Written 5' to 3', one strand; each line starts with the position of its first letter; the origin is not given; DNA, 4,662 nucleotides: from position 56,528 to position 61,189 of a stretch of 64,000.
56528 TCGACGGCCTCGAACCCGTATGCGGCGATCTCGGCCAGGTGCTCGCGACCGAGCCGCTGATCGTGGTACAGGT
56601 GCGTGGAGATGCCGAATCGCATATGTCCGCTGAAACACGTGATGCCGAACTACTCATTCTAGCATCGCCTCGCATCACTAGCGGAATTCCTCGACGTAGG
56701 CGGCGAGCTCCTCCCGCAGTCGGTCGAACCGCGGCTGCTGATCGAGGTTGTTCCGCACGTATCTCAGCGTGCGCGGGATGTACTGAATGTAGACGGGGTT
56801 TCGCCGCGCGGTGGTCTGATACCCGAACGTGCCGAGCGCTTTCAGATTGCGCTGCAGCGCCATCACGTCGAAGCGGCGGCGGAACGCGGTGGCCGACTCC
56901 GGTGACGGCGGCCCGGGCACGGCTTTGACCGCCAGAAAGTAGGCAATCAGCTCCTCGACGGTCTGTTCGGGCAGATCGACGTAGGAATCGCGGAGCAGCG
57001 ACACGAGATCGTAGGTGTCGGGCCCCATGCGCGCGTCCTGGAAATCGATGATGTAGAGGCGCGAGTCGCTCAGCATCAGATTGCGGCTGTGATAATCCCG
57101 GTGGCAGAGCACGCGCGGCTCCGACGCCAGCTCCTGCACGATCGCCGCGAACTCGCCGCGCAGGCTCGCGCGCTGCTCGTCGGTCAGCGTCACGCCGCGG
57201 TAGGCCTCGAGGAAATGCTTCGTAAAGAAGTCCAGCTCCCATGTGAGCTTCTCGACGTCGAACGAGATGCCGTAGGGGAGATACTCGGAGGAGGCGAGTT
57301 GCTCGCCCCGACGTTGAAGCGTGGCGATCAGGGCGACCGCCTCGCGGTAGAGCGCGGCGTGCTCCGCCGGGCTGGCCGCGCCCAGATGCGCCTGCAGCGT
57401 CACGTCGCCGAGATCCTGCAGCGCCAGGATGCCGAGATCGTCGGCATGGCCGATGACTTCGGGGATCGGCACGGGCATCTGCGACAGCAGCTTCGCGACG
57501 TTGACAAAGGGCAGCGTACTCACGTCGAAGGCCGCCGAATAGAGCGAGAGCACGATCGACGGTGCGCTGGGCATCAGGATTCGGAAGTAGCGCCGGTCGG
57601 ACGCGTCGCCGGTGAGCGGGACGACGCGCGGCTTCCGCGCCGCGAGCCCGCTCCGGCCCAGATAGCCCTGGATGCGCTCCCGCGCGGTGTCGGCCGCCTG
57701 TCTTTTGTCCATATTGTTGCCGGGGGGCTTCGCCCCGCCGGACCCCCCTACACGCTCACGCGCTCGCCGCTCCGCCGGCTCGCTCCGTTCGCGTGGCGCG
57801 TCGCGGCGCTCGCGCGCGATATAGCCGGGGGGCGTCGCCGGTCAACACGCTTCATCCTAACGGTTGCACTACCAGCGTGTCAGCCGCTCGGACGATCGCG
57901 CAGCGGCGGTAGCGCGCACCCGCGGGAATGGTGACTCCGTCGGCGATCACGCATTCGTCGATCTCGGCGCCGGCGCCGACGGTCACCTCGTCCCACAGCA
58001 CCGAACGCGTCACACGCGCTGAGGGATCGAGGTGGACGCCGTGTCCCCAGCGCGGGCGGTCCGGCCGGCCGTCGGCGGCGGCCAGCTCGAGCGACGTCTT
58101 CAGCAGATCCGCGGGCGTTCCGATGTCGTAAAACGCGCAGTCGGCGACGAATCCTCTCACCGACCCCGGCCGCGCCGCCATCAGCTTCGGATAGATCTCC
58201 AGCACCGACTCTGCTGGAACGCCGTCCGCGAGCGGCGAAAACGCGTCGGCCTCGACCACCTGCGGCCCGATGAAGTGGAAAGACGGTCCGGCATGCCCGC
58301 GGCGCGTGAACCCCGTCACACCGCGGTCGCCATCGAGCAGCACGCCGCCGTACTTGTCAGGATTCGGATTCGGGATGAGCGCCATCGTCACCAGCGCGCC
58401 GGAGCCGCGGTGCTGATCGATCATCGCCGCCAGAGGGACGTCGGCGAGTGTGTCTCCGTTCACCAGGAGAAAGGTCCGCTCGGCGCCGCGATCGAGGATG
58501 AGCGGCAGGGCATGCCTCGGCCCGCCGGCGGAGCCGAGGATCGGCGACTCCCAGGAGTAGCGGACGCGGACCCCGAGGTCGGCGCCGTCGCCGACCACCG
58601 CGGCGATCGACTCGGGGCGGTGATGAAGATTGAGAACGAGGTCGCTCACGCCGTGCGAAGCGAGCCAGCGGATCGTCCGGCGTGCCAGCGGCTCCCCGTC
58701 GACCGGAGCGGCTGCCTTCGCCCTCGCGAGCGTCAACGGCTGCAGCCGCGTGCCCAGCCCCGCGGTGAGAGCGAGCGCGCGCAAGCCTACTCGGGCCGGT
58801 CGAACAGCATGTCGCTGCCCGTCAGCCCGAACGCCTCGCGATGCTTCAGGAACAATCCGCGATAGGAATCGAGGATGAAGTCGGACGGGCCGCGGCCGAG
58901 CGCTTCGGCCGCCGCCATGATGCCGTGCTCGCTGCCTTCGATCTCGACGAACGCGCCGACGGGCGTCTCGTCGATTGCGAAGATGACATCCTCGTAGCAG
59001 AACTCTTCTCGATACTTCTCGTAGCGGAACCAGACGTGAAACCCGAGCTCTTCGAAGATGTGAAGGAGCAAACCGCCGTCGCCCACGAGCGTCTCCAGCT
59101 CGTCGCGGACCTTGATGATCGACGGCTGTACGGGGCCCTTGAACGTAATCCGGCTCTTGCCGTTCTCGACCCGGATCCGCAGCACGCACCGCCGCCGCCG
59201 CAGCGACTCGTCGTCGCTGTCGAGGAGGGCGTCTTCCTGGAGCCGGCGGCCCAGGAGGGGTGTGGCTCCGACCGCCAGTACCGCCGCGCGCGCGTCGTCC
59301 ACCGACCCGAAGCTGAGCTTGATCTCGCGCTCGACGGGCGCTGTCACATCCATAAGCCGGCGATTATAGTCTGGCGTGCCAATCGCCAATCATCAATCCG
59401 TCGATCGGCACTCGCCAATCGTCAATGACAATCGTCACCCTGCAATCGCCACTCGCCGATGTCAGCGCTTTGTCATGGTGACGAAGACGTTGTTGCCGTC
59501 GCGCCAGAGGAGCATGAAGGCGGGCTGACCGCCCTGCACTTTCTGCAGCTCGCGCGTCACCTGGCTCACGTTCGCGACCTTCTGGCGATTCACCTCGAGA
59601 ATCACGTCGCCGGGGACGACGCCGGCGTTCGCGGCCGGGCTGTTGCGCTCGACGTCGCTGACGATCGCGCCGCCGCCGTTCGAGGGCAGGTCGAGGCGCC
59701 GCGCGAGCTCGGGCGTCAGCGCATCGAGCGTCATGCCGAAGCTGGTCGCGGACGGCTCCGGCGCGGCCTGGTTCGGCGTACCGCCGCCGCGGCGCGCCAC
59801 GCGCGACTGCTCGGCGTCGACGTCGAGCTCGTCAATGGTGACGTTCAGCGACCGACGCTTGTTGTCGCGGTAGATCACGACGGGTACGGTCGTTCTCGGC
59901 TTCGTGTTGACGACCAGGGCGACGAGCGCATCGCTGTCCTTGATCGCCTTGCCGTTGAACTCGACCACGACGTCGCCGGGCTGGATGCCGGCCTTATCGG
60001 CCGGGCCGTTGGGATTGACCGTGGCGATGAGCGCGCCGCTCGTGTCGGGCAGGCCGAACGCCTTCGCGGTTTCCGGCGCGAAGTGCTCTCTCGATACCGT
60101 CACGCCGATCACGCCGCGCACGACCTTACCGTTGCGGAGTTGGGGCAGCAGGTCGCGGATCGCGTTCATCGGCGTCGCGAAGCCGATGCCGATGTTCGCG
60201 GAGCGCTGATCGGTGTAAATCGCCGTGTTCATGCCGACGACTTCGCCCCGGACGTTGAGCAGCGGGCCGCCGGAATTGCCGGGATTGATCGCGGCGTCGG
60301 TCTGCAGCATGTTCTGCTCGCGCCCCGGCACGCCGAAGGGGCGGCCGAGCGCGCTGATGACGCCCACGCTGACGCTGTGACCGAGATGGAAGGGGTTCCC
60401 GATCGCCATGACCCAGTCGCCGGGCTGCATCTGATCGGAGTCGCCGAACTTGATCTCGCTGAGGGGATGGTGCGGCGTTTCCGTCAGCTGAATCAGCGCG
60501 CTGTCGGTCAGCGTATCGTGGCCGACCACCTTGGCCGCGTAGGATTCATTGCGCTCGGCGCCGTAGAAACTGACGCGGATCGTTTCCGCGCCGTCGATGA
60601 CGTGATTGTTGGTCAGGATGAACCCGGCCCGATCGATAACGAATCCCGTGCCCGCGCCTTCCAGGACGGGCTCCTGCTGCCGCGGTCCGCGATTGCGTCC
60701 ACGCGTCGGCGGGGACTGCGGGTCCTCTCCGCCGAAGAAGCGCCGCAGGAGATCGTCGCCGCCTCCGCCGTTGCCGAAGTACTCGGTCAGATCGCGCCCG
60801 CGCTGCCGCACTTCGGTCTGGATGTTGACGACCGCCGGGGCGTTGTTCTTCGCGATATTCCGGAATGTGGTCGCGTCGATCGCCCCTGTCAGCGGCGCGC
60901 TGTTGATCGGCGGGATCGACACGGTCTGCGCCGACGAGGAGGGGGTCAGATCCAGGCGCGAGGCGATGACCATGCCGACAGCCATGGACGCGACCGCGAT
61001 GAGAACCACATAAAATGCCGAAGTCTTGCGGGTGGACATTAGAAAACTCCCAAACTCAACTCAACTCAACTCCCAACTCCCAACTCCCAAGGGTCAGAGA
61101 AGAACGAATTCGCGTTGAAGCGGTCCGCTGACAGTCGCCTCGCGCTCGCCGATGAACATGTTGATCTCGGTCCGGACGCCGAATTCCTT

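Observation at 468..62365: Dispersed family of heptanucleotide tandem-repeat hairpin elements at gene boundaries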

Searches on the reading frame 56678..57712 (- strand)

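Call 48: search_protein_families(library=pfam, proteins=[window:56678-57712:-], max_evalue=0.01)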
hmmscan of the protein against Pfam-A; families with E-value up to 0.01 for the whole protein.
window:56678-57712:- (344 aa): 4 families
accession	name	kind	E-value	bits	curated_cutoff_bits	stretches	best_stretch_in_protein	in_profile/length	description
PF01636.29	APH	-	1.4e-27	97.4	23.2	1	30-260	2-230/239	Phosphotransferase enzyme family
PF02958.26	EcKL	-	1.6e-07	31.4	22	1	175-257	190-279/294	Ecdysteroid kinase-like family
PF19974.5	TCAD9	-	0.0027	17.3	40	1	196-236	293-334/429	Ternary complex associated domain 9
PF01633.27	Choline_kinase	-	0.0028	17.4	29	1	194-240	156-204/300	Choline/ethanolamine kinase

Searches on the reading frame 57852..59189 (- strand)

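Call 48: search_protein_families(library=pfam, proteins=[window:57852-59189:-], max_evalue=0.01)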
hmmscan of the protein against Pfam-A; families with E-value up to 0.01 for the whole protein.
window:57852-59189:- (445 aa): 4 families
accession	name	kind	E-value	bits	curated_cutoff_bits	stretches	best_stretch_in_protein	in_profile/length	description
PF00483.29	NTP_transferase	-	5.7e-20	72.4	21.2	1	138-364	2-237/245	Nucleotidyl transferase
PF25084.1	LbH_EIF2B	-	9.8e-07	29.2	54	1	382-434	42-94/105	EIF2B subunit epsilon LbH domain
PF12804.13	NTP_transf_3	-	1.9e-06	28.6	27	1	140-263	3-114/160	MobA-like NTP transferase domain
PF24894.1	Hexapep_GlmU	-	4.7e-06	27.1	23.3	1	385-425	41-81/104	GlmU-like, C-terminal hexapeptide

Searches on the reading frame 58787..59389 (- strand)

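Call 48: search_protein_families(library=pfam, proteins=[window:58787-59389:-], max_evalue=0.01)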
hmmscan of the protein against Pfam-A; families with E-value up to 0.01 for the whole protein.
window:58787-59389:- (200 aa): 1 family
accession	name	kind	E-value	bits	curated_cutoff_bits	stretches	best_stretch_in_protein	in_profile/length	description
PF01928.26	CYTH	-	6.9e-17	62.3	23.2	1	21-161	4-154/179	CYTH domain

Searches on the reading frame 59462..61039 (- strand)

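Call 48: search_protein_families(library=pfam, proteins=[window:59462-61039:-], max_evalue=0.01)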
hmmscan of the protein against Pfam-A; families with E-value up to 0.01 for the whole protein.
window:59462-61039:- (525 aa): 8 families
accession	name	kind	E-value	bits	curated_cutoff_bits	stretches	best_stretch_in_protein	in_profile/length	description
PF13365.12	Trypsin_2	-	4.5e-31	108.9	27.6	1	130-270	1-144/144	Trypsin-like peptidase domain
PF13180.12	PDZ_2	-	2.2e-29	102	27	2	309-402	1-80/80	PDZ domain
PF17820.7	PDZ_6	-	5.1e-25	87.4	27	2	338-385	2-48/54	PDZ domain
PF00089.32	Trypsin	-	3.5e-21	76.5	20.6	1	130-296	27-218/220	Trypsin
PF00595.29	PDZ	-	1.5e-18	67.3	23.2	2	455-495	24-64/81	PDZ domain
PF14685.13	PDZ_Tricorn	-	2.9e-06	27.6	25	0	461-503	25-69/88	Tricorn protease PDZ domain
PF04495.20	GRASP55_65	-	5.2e-06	27.2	27.7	0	337-402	46-111/138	GRASP55/65 PDZ-like domain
PF12812.13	PDZ_1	-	5.4e-05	23.6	28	1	434-501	11-75/78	PDZ-like domain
